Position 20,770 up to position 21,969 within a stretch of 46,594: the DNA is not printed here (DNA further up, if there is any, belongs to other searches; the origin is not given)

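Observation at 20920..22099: All-alpha CxxC protein translationally coupled to a TRASH/YHS metal-binding mini-protein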

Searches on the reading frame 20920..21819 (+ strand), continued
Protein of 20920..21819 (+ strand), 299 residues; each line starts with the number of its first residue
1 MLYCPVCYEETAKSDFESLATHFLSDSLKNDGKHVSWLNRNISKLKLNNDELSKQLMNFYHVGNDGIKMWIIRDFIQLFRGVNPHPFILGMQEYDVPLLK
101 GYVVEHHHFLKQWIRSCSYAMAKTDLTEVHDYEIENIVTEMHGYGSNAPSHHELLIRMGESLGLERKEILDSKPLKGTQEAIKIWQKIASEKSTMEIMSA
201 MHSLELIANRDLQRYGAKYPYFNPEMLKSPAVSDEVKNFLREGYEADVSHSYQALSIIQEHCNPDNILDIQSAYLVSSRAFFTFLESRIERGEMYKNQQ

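Call 53: search_protein_families(library=pfam, proteins=[L033:4731-4985:+, L034:4772-4984:+, L038:3836-4228:+], max_evalue=1)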
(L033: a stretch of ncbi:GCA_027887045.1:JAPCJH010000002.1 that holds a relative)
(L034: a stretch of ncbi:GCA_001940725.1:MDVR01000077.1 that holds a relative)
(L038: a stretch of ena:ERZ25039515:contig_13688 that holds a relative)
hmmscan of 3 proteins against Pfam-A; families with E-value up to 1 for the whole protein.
L033:4731-4985:+ (85 aa): 0 families

L034:4772-4984:+ (71 aa): 0 families

L038:3836-4228:+ (131 aa): 1 family
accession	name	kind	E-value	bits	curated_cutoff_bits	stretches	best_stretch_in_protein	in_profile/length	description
PF25643.1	Seadorna_VP2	-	0.05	12.1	27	1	74-109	603-638/953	Seadornavirus inner capsid protein VP2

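Call 76: find_related_loci(query=A1, collection=metagenome_contigs, flank=10000)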
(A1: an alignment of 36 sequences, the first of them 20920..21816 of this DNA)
Query A1 (299 aa) in metagenome_contigs; peptide patterns used: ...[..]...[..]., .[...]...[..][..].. (x = any residue, [..] = any of these).
332 stretches matched a pattern; 311 encode a relative of the query (tblastn E <= 1e-3); the best 80 are kept; 80 distinct loci.
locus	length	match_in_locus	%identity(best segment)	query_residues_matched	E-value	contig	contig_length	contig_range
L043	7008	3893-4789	64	1-299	4e-133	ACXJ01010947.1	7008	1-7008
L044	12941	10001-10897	60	1-299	6e-128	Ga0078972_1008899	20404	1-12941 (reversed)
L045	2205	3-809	64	31-299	2e-128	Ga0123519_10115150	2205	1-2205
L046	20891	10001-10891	58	1-298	3e-116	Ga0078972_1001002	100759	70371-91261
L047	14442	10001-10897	48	1-298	3e-95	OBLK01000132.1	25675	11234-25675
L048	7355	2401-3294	48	1-297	3e-95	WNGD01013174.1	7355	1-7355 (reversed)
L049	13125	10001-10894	48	1-297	3e-95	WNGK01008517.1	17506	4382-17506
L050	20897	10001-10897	48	1-298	3e-95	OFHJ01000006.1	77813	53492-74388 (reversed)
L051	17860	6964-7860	47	1-298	2e-94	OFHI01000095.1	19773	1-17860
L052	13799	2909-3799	47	2-297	1e-93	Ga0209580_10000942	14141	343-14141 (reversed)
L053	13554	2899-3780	49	4-299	1e-93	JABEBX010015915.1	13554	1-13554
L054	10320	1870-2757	49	4-297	3e-92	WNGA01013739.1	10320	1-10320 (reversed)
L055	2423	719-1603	46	4-297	4e-95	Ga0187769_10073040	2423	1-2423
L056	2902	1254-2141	48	4-297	5e-94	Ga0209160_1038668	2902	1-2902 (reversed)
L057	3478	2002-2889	48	4-297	4e-93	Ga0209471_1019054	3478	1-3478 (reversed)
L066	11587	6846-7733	48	4-297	5e-91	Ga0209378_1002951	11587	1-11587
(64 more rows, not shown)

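Call 79: search_protein_families(library=pfam, proteins=[L066:7381-8130:-, L034:619-1611:+, L016:2568-3542:+, L015:11141-12433:-, L055:236-679:+], max_evalue=0.001)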
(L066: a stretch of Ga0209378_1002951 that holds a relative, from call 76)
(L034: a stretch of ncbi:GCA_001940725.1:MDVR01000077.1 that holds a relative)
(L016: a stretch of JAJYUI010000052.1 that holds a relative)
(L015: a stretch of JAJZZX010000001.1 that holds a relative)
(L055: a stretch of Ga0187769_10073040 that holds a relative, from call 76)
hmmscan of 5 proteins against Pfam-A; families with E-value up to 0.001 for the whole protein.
L066:7381-8130:- (249 aa): 0 families

L034:619-1611:+ (330 aa): 4 families
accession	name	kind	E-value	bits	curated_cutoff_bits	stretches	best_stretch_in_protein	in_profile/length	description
PF00106.31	adh_short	-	3.5e-31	108.6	26.6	1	37-237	1-187/195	short chain dehydrogenase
PF13561.12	adh_short_C2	-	1.1e-15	58.3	27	1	45-177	5-135/236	Enoyl-(Acyl carrier protein) reductase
PF08659.16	KR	-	5.8e-08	33.3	22.6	1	38-128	2-94/180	KR domain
PF01370.27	Epimerase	-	0.00022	21.1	20.9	1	39-218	1-163/240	NAD dependent epimerase/dehydratase family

L016:2568-3542:+ (324 aa): 3 families
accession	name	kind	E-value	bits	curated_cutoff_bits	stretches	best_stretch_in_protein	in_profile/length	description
PF00005.33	ABC_tran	-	1.7e-30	106.9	25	1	31-175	1-136/137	ABC transporter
PF13304.12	AAA_21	-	2.7e-15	57.7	27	1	83-205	176-298/304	AAA domain, putative AbiEii toxin, Type IV TA system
PF13175.12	AAA_15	-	0.00062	19.9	32.1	0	43-65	25-47/374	AAA ATPase domain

L015:11141-12433:- (430 aa): 2 families
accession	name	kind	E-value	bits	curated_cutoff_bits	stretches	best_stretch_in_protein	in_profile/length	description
PF00155.27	Aminotran_1_2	-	6.6e-61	206.9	19.7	1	78-419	2-357/361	Aminotransferase class I and II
PF01041.23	DegT_DnrJ_EryC1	-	0.00012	21.9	19.8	1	148-248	51-147/360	DegT/DnrJ/EryC1/StrS aminotransferase family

L055:236-679:+ (147 aa): 0 families
